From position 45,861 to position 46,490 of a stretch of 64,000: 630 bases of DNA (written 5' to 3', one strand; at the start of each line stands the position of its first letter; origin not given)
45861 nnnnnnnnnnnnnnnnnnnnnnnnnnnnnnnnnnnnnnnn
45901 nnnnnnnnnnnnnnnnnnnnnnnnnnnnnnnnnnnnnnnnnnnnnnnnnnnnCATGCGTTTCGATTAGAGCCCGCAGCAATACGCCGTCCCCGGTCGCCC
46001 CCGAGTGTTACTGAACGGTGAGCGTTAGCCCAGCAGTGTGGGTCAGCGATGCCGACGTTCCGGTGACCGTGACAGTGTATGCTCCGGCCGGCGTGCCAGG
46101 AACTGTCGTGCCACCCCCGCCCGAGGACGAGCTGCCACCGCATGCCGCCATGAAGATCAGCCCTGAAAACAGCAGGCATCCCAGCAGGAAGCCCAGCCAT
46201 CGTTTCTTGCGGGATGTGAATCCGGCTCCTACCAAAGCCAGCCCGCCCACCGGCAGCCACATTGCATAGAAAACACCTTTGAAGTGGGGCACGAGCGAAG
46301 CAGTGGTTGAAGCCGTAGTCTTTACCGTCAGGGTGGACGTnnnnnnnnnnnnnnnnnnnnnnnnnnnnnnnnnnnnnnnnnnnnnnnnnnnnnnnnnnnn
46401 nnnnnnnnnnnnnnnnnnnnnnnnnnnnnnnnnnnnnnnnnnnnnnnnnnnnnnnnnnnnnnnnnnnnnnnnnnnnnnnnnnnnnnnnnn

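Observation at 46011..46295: Last Ig-like repeat of the 1026-aa surface protein is split by a two-helix hairpin containing an in-frame lipoprotein-type signal peptide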

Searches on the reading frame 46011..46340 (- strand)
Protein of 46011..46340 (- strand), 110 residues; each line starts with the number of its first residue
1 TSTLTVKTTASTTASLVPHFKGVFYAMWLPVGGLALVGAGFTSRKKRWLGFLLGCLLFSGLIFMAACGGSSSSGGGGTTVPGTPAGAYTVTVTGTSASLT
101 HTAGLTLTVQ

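Call 41: search_protein_representatives(alignment_id=A3)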
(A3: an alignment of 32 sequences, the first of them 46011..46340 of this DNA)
Query: 32 sequences, 109 profile positions. Proteins with E-value up to 0.001 (for the whole library): 15385; up to 1e-10: 5598; up to 1e-30: 9. The best 150 are listed.
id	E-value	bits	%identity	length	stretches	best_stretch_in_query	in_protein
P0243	7.2e-49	180.8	-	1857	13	65-108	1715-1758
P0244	5.9e-35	136.0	-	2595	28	84-109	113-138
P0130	2.2e-34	134.2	-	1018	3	2-109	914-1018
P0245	4.4e-34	133.2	-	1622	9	71-108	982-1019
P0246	2.7e-33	130.7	-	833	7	2-109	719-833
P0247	1.6e-32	128.2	-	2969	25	74-107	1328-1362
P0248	8.7e-32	125.8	-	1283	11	65-108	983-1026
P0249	4.8e-31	123.4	-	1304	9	78-109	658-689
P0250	5.1e-31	123.4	-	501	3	2-109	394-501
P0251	2.4e-30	121.2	-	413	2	3-109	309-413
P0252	4.6e-30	120.3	-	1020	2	2-109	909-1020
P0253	4.9e-30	120.2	-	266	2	2-109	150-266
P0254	8.0e-30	119.5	-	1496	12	3-109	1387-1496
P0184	9.8e-30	119.2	-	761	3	2-109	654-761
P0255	1.9e-29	118.3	-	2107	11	68-108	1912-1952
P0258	1.2e-28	115.7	-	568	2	2-109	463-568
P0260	2.5e-28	114.7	-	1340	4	2-109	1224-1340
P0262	8.0e-28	113.1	-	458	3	2-109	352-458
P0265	3.2e-27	111.1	-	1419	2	2-109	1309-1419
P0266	3.3e-27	111.1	-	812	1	2-109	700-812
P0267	4.0e-27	110.8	-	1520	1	2-109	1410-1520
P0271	1.1e-26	109.4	-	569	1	6-108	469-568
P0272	1.2e-26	109.3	-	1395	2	2-109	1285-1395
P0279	6.9e-26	106.8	-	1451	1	2-109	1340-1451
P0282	8.4e-26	106.6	-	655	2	2-109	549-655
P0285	1.4e-25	105.9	-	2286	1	2-109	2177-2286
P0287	1.8e-25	105.5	-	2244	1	2-109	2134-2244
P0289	2.5e-25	105.1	-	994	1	2-109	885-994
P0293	4.6e-25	104.2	-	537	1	2-109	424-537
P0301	8.0e-25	103.4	-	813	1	2-109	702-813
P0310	3.1e-24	101.5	-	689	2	2-109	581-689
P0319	4.1e-24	101.1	-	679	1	2-109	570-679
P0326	8.7e-24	100.1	-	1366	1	2-109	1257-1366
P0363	3.0e-23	98.4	-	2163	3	2-109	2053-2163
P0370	4.4e-23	97.8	-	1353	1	2-109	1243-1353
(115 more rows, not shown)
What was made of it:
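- Checked: A profile of the module finds 5,598 cluster representatives at E<=1e-10 (call 41).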

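Call 52: list_cluster_members(proteins=[P0285, P0287, P0363, P0267, P0279, P0265, P0272, P0326, P0370, P0260])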
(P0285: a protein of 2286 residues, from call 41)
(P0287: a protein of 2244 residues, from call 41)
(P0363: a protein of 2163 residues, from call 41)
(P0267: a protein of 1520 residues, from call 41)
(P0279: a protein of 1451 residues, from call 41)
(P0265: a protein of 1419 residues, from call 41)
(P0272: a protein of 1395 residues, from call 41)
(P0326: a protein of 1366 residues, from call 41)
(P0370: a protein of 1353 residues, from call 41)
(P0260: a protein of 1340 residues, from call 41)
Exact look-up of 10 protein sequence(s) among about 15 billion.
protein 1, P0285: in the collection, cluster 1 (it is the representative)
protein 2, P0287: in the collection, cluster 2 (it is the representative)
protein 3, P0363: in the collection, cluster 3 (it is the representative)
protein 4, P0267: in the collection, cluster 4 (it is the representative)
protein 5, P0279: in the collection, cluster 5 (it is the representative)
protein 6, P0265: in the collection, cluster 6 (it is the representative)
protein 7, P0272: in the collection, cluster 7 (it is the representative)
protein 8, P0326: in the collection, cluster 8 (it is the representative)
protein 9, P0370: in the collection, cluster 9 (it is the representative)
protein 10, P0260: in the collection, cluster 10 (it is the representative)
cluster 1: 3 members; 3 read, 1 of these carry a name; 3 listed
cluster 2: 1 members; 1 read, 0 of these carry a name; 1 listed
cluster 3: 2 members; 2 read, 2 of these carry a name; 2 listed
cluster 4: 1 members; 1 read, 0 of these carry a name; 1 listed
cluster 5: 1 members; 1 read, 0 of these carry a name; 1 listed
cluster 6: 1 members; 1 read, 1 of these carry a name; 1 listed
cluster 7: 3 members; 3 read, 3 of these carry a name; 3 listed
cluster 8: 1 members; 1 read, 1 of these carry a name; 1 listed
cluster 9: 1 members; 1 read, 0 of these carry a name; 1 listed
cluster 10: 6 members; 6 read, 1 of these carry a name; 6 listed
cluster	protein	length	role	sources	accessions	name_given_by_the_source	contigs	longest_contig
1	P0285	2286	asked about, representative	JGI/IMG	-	hypothetical protein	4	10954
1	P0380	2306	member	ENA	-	-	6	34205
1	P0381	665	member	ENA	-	-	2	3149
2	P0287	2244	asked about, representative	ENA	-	-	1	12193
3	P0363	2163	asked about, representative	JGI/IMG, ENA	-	hypothetical protein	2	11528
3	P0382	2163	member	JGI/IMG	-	pimeloyl-ACP methyl ester carboxylesterase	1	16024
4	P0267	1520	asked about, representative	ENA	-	-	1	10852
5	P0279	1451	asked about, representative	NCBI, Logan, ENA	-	-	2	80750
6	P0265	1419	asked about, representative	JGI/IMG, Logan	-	sugar lactone lactonase YvrE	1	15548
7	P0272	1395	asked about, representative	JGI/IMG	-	hypothetical protein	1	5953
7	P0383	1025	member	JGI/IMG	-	hypothetical protein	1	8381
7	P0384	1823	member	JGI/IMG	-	hypothetical protein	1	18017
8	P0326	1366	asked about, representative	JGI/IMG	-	hypothetical protein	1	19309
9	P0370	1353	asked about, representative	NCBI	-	-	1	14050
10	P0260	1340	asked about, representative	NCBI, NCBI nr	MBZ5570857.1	MAG: FG-GAP-like repeat-containing protein [Acidobacteriia bacterium] | FG-GAP-like repeat-containing protein [Terriglobia bacterium]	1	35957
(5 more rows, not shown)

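Call 53: search_protein_families(library=pfam, proteins=[P0285, P0363, P0267, P0279, P0265, P0289], max_evalue=0.00001)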
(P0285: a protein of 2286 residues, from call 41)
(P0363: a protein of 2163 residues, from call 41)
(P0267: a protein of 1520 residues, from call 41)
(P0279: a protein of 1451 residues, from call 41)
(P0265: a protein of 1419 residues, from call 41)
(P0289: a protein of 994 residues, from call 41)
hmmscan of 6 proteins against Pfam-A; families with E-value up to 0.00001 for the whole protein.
P0285 (2286 aa): 10 families
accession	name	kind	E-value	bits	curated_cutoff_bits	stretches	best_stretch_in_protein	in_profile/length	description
PF13517.12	FG-GAP_3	-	1.6e-115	378.1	26.9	11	213-274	1-61/61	FG-GAP-like repeat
PF01839.29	FG-GAP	-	1.2e-93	306.3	22.1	8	1043-1078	2-37/37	FG-GAP repeat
PF13290.12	CHB_HEX_C_1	-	2.6e-46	155.9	22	3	1353-1419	1-67/67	Chitobiase/beta-hexosaminidase C-terminal domain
PF13287.12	Fn3_assoc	-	6.2e-37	126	23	3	1281-1339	1-59/59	Fn3 associated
PF16640.11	Big_3_5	-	9.7e-16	58.6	35.5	1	35-125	4-87/88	Bacterial Ig-like domain (group 3)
PF22073.2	Cep192_D4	-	3e-14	53.6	35.5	1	1941-1994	49-111/112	Cep192 domain 4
PF22544.2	HYDIN_VesB_CFA65-like_Ig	-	3.4e-11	43.7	25.5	1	1431-1534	3-96/100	HYDIN/CFA65/VesB-like, Ig-like domain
PF24507.1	Ig_CFAP65_4th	-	2.9e-08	34.4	27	0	1493-1537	32-76/76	CFAP65, fourth Ig-like domain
PF21955.1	CarG-like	-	8.9e-07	29.6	28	0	369-415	5-58/144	Carbapenem resistance protein CarG-like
PF15780.11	ASH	-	1.3e-06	28.9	27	0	1902-1984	12-95/98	Abnormal spindle-like microcephaly-assoc'd, ASPM-SPD-2-Hydin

P0363 (2163 aa): 8 families
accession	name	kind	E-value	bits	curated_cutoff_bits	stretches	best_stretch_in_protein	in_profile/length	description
PF22073.2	Cep192_D4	-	1.4e-23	83.6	35.5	2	1572-1674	2-111/112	Cep192 domain 4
PF22544.2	HYDIN_VesB_CFA65-like_Ig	-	5.8e-16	59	25.5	1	1572-1671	1-98/100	HYDIN/CFA65/VesB-like, Ig-like domain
PF15780.11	ASH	-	5.4e-13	49.4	27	0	1683-1773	7-97/98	Abnormal spindle-like microcephaly-assoc'd, ASPM-SPD-2-Hydin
PF24507.1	Ig_CFAP65_4th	-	1.5e-11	45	27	0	825-869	33-76/76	CFAP65, fourth Ig-like domain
PF12371.14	TMEM131_like_N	-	1.8e-11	44.6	28.8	0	771-852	4-82/84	Transmembrane protein 131-like N-terminal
PF07610.17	DUF1573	-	2.1e-09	37.7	26.1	0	784-867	16-96/98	Protein of unknown function (DUF1573)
PF16640.11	Big_3_5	-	9.9e-07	29.7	35.5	1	1883-1975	2-88/88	Bacterial Ig-like domain (group 3)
PF22067.2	Cep192_D3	-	1.7e-06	28.5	27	0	1590-1672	16-97/99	Cep192 domain 3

P0267 (1520 aa): 4 families
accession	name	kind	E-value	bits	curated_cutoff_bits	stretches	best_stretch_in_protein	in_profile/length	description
PF13517.12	FG-GAP_3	-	7e-136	443.4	26.9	12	866-926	1-61/61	FG-GAP-like repeat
PF01839.29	FG-GAP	-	9.8e-73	239.6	22.1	4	958-986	3-37/37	FG-GAP repeat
PF16640.11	Big_3_5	-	1.5e-58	195.8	35.5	4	1247-1334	3-87/88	Bacterial Ig-like domain (group 3)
PF16743.10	PliI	-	1.7e-07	31.4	27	0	409-433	57-78/123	Periplasmic lysozyme inhibitor of I-type lysozyme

P0279 (1451 aa): 3 families
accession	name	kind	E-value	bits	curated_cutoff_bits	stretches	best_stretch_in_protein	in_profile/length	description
PF01674.24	Lipase_2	-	2.4e-07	31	20.3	1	380-473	3-96/219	Lipase (class 2)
PF24096.1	DUF7379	-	1.9e-06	28.4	33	1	445-502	63-119/191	Domain of unknown function (DUF7379)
PF05057.20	DUF676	-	5.9e-06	26.4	20.3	0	381-494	8-124/217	Putative serine esterase (DUF676)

P0265 (1419 aa): 12 families
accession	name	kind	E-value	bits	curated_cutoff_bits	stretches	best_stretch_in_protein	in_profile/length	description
PF25021.1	TEN_NHL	-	6.3e-88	295.6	27.1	7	688-741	130-181/357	Teneurin NHL domain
PF01436.27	NHL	-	5.8e-45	149.6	20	0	157-179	1-23/28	NHL repeat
PF06739.17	SBBP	-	9.4e-21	73.9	20.5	0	156-174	12-29/38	Beta-propeller repeat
PF16640.11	Big_3_5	-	1e-19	71.3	35.5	1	1033-1119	3-87/88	Bacterial Ig-like domain (group 3)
PF08450.18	SGL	-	8.3e-12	45.7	26.3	0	697-734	181-218/246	SMP-30/Gluconolactonase/LRE-like region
PF22073.2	Cep192_D4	-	4.7e-09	36.9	35.5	0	917-1021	10-111/112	Cep192 domain 4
PF24684.1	Vgb_lyase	-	7.8e-08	31.9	50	0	817-881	98-162/290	Virginiamycin B lyase family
PF22544.2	HYDIN_VesB_CFA65-like_Ig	-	1.4e-07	32.1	25.5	1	917-1019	9-99/100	HYDIN/CFA65/VesB-like, Ig-like domain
PF05787.19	PhoX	-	1.9e-07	31.1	24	0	693-742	422-474/515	Alkaline phosphatase PhoX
PF22701.2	Mala_s_1-like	-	2.9e-07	30.9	27.5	0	222-419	5-144/195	Mal s 1 allergenic protein-like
PF07494.17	Reg_prop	-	6.4e-07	29.3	20.4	0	161-174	8-21/24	Two component regulator propeller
PF06977.17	SdiA-regulated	-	2.4e-06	27.4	21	0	155-178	220-243/249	SdiA-regulated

P0289 (994 aa): 4 families
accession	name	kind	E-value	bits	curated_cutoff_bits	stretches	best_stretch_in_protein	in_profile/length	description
PF13517.12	FG-GAP_3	-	1.1e-105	346.6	26.9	11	614-675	1-61/61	FG-GAP-like repeat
PF01839.29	FG-GAP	-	3.8e-71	234.5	22.1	2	55-86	2-27/37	FG-GAP repeat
PF18998.6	Flg_new_2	-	8.6e-11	42.1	23.6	1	751-817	2-71/73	Divergent InlB B-repeat domain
PF12256.14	TcdB_toxin_midN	-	2.9e-08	33.7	24.8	0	143-177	17-51/181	Insecticide toxin TcdB middle/N-terminal region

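Call 54: search_protein_families(library=pfam, proteins=[P0250, P0258, P0262, P0266, P0271, P0282, P0293, P0301, P0310, P0319], max_evalue=0.00001)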
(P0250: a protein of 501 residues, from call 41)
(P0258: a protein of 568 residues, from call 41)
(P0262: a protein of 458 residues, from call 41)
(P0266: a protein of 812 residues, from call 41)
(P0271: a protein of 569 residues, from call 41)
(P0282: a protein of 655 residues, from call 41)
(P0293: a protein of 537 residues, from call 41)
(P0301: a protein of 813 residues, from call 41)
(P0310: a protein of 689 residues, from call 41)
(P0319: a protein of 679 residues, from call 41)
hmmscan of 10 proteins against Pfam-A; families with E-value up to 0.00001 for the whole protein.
P0250 (501 aa): 1 family
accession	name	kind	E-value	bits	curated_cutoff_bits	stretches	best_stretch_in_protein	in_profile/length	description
PF09118.17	GO-like_E_set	-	5e-23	81.7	25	1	29-112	11-99/100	Galactose oxidase-like, Early set domain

P0258 (568 aa): 1 family
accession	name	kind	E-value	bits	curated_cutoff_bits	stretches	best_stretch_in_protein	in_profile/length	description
PF01833.30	TIG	-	6.3e-13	49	20.9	1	3-79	6-84/84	IPT/TIG domain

P0262 (458 aa): 0 families

P0266 (812 aa): 1 family
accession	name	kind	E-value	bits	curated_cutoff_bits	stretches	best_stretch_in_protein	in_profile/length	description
PF01833.30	TIG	-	3.3e-15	56.3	20.9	2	332-408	1-80/84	IPT/TIG domain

P0271 (569 aa): 0 families

P0282 (655 aa): 1 family
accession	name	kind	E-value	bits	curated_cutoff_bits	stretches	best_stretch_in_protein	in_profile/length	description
PF01833.30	TIG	-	3e-17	62.8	20.9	2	90-167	5-84/84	IPT/TIG domain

P0293 (537 aa): 1 family
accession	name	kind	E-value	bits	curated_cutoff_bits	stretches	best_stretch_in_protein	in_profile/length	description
PF06739.17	SBBP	-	6.9e-26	90.4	20.5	2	150-183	2-36/38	Beta-propeller repeat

P0301 (813 aa): 1 family
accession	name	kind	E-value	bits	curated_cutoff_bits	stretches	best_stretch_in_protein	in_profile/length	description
PF01833.30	TIG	-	5.1e-17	62.1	20.9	2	337-420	1-84/84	IPT/TIG domain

P0310 (689 aa): 1 family
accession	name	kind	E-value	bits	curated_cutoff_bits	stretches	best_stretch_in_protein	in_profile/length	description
PF01833.30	TIG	-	1.4e-15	57.5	20.9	2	19-99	4-82/84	IPT/TIG domain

P0319 (679 aa): 4 families
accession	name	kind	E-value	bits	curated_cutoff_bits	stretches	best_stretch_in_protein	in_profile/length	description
PF17957.7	Big_7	-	5.1e-09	37.1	24.1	1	42-112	1-70/70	Bacterial Ig domain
PF22073.2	Cep192_D4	-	5e-07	30.3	35.5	1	312-392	20-111/112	Cep192 domain 4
PF16640.11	Big_3_5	-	7.6e-07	30.1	35.5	1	402-495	1-88/88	Bacterial Ig-like domain (group 3)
PF12371.14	TMEM131_like_N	-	2.1e-06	28.3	28.8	1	296-375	2-82/84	Transmembrane protein 131-like N-terminal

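Call 60: search_protein_families(library=ncbifam, proteins=[P0285, P0363], max_evalue=0.001)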
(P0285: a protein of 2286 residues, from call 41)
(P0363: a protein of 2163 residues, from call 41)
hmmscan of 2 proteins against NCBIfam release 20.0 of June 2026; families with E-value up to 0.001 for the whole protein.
P0285 (2286 aa): 5 families
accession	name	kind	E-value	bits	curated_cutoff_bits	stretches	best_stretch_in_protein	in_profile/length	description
NF047539.1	XAC2610_fam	domain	1.7e-33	115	35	0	260-311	2-52/89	XAC2610-related protein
NF012200.0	choice_anch_D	domain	3.7e-24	85.3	45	2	1421-1526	7-106/108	choice-of-anchor D domain-containing protein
NF052323.1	T9SSA_dep_M6i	equivalog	4.3e-07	28.3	600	0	361-433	781-853/1043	T9SS-dependent M6-like inactivated metalloprotease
NF042962.1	DUF499_antiphage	equivalog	5.7e-06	24.6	1200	0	1194-1248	841-894/1025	anti-phage-associated DUF499 domain-containing protein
NF046077.1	LPS_M949_RS01915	subfamily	5.7e-05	23.1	60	0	305-338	62-95/154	M949_RS01915 family surface polysaccharide biosynthesis protein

P0363 (2163 aa): 3 families
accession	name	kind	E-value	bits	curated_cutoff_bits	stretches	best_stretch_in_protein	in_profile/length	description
NF012200.0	choice_anch_D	domain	1.4e-34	118.9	45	3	1570-1663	13-107/108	choice-of-anchor D domain-containing protein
NF058595.1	invert_tail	domain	7.8e-24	84.2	37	1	2051-2163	2-113/113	lipo-invert putative C-terminal anchoring domain-containing protein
NF053518.1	DipepPtdsDpp5Prph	equivalog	6.1e-05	21.7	900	0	1219-1324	202-302/655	dipeptidyl-peptidase Dpp5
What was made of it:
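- The module is attached to FG-GAP, NHL/SBBP, lipase-like, glyoxal oxidase, TIG and Big_3_5 passengers, and to choice-of-anchor D and Z domains (calls 53, 54, 60).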
